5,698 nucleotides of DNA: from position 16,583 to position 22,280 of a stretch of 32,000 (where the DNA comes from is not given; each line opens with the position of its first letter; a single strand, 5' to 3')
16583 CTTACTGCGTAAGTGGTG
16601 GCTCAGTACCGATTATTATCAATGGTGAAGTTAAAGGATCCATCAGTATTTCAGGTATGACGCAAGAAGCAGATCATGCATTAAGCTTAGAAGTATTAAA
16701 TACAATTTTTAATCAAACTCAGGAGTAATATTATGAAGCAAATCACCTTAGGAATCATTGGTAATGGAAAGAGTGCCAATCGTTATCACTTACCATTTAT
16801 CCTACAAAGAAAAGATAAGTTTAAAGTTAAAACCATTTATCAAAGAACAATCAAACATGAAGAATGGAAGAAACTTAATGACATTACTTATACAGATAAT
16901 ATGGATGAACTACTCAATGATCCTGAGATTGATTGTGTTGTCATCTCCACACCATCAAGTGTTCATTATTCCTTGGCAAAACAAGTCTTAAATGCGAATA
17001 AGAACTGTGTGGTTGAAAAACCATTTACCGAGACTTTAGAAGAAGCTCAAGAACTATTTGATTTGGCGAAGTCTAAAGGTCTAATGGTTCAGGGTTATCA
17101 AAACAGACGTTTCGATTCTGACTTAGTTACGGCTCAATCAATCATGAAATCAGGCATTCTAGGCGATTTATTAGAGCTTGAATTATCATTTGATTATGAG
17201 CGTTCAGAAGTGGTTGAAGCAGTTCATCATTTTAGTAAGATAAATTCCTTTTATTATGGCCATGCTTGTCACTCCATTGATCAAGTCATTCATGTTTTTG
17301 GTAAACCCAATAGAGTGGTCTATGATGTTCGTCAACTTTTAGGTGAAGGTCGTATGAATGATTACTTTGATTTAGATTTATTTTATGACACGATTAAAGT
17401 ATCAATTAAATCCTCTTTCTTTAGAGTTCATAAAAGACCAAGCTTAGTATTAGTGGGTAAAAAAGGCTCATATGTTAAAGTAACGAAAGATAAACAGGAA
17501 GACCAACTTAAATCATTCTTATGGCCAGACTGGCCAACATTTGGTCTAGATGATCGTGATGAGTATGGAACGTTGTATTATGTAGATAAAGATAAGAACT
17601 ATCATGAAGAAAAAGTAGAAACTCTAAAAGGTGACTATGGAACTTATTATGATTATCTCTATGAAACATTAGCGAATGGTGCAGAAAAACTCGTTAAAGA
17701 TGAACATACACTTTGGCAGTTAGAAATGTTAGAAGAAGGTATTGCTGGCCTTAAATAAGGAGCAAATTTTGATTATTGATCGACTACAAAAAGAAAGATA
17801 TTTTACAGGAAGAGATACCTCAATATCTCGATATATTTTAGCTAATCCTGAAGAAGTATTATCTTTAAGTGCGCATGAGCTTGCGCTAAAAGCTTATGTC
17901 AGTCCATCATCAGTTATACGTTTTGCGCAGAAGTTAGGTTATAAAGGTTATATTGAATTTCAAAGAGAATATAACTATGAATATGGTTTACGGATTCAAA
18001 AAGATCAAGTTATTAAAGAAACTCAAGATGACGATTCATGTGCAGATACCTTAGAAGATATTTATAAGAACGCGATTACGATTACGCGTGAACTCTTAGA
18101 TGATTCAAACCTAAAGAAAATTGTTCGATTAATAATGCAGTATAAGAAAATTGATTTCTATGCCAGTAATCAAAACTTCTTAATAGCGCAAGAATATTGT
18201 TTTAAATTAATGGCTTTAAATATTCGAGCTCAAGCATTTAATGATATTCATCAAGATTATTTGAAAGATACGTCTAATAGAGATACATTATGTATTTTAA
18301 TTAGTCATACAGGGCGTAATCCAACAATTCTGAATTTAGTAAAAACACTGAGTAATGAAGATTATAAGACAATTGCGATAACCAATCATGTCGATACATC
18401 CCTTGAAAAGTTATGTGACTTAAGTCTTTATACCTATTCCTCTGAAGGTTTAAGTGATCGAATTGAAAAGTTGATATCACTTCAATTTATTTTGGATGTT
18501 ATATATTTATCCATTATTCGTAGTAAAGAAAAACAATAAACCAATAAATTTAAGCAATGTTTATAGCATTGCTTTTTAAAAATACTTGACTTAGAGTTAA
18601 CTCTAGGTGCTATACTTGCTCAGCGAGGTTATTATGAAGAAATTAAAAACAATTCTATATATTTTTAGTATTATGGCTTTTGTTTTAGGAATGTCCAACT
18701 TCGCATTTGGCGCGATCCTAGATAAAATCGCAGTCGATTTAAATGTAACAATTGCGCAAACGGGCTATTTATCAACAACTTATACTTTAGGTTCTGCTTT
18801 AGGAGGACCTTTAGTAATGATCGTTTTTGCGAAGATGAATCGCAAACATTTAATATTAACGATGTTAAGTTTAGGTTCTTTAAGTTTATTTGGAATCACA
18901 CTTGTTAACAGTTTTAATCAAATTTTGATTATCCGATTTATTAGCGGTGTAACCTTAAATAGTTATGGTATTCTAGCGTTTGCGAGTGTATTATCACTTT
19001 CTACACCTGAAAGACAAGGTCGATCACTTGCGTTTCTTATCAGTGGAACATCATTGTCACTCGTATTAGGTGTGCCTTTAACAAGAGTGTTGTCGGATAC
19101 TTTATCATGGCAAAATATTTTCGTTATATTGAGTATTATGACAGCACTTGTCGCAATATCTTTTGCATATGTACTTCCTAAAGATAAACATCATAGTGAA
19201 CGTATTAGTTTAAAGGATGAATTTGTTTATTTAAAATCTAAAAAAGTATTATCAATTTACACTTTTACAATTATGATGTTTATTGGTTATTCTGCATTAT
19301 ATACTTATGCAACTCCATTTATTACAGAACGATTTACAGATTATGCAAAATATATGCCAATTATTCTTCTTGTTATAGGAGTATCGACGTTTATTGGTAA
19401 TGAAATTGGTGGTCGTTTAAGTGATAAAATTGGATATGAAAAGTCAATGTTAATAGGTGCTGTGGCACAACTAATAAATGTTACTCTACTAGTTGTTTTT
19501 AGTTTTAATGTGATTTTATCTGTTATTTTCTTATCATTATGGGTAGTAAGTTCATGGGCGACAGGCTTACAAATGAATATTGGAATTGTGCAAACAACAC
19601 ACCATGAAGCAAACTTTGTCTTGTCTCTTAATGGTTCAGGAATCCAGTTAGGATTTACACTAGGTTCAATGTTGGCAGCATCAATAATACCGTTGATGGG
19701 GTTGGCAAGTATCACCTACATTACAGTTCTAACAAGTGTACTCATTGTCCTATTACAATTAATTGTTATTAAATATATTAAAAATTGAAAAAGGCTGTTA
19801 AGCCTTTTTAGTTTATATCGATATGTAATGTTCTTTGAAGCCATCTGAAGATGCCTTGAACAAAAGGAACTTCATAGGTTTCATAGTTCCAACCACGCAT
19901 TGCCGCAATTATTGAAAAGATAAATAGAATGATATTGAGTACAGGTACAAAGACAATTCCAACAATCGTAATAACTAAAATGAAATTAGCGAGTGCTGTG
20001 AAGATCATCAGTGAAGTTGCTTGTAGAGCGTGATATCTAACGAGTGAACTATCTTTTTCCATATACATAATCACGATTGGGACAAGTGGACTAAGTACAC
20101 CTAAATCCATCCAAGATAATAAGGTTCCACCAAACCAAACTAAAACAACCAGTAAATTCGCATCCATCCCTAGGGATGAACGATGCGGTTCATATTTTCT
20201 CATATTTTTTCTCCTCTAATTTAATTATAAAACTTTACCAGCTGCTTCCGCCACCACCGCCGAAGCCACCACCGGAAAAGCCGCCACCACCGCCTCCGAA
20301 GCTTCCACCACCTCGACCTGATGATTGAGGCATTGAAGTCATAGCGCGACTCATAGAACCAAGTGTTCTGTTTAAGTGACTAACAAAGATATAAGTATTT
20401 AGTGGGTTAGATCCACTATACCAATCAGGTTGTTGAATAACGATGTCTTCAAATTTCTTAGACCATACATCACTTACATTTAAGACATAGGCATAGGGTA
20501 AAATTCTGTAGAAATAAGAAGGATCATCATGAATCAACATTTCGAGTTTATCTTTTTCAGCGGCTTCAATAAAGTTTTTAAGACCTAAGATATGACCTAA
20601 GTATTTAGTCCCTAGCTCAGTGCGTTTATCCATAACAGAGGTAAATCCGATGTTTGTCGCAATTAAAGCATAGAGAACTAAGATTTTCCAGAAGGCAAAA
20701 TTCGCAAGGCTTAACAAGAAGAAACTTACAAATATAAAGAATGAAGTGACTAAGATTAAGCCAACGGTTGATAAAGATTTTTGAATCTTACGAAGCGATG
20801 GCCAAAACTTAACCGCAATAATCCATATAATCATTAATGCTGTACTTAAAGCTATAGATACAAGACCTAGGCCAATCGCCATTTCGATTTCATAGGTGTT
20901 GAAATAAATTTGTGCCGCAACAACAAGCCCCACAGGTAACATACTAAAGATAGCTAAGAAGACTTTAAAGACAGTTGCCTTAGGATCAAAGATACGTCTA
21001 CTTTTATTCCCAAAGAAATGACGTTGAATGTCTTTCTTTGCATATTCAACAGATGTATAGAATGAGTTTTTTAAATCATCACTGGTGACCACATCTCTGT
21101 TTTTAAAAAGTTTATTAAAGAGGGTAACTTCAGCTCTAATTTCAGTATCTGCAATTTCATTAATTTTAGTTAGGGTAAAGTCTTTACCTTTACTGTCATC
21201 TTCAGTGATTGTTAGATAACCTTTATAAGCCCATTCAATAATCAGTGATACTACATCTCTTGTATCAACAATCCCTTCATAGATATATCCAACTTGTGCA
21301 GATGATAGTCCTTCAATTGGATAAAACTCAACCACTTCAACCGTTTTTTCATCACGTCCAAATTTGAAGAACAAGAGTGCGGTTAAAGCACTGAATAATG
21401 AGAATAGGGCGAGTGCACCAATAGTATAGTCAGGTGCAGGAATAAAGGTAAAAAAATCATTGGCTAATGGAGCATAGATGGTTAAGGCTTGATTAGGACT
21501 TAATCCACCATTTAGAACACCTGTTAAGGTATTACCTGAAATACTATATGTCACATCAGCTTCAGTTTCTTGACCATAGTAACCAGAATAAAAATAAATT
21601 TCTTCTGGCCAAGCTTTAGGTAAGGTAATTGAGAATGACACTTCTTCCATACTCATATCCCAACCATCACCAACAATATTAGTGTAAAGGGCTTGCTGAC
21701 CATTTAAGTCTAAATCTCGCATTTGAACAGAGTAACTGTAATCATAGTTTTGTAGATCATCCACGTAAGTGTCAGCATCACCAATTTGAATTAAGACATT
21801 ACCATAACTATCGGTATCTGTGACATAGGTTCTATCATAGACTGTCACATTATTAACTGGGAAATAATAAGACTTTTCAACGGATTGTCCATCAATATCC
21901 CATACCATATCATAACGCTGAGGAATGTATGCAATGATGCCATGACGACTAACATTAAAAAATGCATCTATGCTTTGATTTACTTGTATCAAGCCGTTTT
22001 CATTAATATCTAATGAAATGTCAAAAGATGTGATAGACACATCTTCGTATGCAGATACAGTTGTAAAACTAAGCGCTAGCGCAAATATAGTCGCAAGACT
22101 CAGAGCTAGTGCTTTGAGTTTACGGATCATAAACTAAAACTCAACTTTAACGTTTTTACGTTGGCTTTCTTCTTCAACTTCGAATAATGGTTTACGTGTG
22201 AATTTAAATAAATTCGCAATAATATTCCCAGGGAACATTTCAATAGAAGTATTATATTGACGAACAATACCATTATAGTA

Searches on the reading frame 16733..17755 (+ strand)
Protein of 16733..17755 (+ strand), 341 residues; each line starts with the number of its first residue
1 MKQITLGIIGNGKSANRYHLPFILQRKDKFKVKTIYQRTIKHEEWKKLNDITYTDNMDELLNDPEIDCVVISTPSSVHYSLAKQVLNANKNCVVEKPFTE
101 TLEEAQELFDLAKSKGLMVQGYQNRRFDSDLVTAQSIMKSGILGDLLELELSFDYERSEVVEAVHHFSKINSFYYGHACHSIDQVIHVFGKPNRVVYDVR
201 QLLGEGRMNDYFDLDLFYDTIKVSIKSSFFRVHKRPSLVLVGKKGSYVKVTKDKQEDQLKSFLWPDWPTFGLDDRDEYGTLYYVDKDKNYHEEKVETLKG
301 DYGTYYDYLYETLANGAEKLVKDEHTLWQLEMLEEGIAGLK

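Call 77: search_protein_families(library=pfam, proteins=[window:16733-17755:+], max_evalue=0.00001)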
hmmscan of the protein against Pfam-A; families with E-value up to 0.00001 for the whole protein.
window:16733-17755:+ (341 aa): 4 families
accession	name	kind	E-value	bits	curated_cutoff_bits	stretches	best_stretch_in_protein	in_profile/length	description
PF01408.29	GFO_IDH_MocA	-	9e-26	91.4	24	1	5-120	2-117/120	Oxidoreductase family, NAD-binding Rossmann fold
PF02894.22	GFO_IDH_MocA_C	-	4.5e-16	59.7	22.9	1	172-334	41-204/218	Oxidoreductase family, C-terminal alpha/beta domain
PF22725.1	GFO_IDH_MocA_C3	-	1.5e-12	48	27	1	133-247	3-123/124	GFO/IDH/MocA C-terminal domain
PF03447.22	NAD_binding_3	-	9.8e-06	26.7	24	0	25-116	15-110/116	Homoserine dehydrogenase, NAD binding domain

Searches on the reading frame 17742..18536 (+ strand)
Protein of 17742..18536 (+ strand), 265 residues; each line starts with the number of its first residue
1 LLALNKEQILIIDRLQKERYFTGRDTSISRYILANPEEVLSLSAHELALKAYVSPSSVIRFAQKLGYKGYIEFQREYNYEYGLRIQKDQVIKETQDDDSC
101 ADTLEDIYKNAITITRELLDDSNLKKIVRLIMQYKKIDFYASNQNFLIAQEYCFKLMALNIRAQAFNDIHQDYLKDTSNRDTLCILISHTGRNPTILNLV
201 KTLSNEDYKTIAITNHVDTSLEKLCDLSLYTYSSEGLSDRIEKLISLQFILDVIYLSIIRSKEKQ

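Call 77: search_protein_families(library=pfam, proteins=[window:17742-18536:+], max_evalue=0.00001)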
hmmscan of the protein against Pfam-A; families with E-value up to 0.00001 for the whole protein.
window:17742-18536:+ (265 aa): 2 families
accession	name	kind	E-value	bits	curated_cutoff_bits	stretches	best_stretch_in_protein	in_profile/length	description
PF01380.27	SIS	-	1.2e-13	51.5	25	1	131-236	2-109/131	SIS domain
PF01418.23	HTH_6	-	2.2e-13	50.4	28.3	1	18-75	11-68/77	Helix-turn-helix domain, rpiR family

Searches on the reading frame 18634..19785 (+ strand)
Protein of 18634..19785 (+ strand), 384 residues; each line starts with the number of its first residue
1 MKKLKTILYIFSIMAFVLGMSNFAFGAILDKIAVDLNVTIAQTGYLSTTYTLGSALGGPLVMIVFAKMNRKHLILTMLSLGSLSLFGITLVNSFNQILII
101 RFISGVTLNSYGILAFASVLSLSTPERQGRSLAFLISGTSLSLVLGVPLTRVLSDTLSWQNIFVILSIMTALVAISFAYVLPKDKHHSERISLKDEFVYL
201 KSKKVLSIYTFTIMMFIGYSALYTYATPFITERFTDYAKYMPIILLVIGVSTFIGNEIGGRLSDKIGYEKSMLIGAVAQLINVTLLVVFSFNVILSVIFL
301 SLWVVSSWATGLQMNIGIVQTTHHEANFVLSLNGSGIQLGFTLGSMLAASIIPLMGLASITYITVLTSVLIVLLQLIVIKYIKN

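Call 77: search_protein_families(library=pfam, proteins=[window:18634-19785:+], max_evalue=0.00001)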
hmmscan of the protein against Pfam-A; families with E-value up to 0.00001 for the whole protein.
window:18634-19785:+ (384 aa): 2 families
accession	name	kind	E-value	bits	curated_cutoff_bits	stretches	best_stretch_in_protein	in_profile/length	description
PF07690.21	MFS_1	-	3.6e-41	141.7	33.4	2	12-316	2-312/347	Major Facilitator Superfamily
PF06779.20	MFS_4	-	1.1e-08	35.2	26.3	1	15-377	2-362/364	Uncharacterised MFS-type transporter YbfB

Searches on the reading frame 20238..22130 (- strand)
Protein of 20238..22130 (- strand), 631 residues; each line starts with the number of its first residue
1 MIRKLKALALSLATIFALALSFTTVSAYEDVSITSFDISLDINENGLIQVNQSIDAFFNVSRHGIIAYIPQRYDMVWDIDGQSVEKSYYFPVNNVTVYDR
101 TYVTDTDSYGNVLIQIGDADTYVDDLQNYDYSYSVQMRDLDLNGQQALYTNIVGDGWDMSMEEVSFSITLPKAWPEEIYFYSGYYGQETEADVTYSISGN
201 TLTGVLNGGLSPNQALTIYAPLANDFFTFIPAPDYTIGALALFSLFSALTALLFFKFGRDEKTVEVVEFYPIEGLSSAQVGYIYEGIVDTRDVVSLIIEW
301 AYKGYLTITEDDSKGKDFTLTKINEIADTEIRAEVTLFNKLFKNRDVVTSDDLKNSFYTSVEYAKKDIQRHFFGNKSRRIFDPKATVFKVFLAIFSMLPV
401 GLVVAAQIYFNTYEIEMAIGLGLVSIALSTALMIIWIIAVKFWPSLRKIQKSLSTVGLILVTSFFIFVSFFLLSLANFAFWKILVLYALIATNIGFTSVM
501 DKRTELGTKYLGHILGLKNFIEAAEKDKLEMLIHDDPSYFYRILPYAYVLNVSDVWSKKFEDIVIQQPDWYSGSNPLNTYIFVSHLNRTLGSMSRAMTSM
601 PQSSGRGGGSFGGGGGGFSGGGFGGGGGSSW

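Call 77: search_protein_families(library=pfam, proteins=[window:20238-22130:-], max_evalue=0.00001)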
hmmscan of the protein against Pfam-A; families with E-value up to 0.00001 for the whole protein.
window:20238-22130:- (631 aa): 2 families
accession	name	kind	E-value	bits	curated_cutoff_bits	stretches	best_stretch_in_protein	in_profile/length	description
PF20990.2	DUF2207_C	-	4.7e-32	112.1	33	1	269-560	4-247/247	Predicted membrane protein (DUF2207) C-terminal domain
PF09972.14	DUF2207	-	7.4e-17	62.5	24.4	1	32-191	1-142/172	Predicted membrane protein (DUF2207) N-terminal domain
